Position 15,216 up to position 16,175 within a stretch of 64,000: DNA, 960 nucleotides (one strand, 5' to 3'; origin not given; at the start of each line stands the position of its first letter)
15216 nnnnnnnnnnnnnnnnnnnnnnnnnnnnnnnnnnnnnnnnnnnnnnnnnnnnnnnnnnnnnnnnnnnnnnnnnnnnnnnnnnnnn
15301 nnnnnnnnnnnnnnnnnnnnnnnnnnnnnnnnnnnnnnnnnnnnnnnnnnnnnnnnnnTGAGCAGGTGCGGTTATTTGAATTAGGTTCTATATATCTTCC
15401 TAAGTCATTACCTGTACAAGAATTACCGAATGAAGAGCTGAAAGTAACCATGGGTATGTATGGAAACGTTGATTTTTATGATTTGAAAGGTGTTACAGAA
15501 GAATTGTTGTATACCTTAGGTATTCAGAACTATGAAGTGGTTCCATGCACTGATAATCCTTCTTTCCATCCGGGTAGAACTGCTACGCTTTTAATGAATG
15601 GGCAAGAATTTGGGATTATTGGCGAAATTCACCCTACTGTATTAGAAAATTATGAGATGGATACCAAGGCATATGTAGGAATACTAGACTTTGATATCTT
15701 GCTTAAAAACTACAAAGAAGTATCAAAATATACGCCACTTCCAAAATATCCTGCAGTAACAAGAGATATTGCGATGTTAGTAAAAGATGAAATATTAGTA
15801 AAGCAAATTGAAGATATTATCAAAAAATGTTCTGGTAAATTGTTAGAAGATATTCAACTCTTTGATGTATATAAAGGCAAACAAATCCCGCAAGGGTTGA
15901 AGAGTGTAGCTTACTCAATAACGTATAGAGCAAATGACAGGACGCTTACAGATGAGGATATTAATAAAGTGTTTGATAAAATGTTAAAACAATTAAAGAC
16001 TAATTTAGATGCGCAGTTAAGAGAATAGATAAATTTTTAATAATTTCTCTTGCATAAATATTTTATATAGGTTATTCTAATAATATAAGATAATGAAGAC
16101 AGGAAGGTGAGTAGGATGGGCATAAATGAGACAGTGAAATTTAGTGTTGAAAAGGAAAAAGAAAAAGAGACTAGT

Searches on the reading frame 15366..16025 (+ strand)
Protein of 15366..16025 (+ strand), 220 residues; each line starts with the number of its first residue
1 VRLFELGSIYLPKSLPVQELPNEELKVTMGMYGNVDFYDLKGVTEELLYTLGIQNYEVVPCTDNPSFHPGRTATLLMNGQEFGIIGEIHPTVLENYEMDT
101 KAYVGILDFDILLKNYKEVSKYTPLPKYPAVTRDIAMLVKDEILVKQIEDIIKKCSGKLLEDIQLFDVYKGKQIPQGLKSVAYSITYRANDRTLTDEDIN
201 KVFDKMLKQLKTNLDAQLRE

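Call 23: search_protein_families(library=ncbifam, proteins=[window:15366-16025:+], max_evalue=0.00001)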
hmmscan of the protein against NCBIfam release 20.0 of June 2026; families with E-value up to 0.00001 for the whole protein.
window:15366-16025:+ (220 aa): 6 families
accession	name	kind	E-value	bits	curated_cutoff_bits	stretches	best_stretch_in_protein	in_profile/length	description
TIGR00472.1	pheT_bact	equivalog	2.3e-58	198.1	402.65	1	1-219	570-798/798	phenylalanine--tRNA ligase subunit beta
TIGR00469.1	pheS_mito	equivalog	2.6e-12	46.1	258.35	1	117-211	346-444/451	phenylalanine--tRNA ligase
TIGR00471.1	pheT_arch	equivalog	4.5e-10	38.6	282.65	1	4-104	444-542/551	phenylalanine--tRNA ligase subunit beta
NF051887.1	PheS_related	equivalog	2.5e-09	36.7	300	1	116-211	239-347/349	PheS-related mystery ligase SrmL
NF006410.0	PRK08655.1-4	equivalog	2.3e-06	26.7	498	1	81-208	320-436/446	prephenate dehydrogenase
NF001882.0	PRK00629.5-4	equivalog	3.7e-06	25.6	527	1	24-170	563-697/725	phenylalanine--tRNA ligase subunit beta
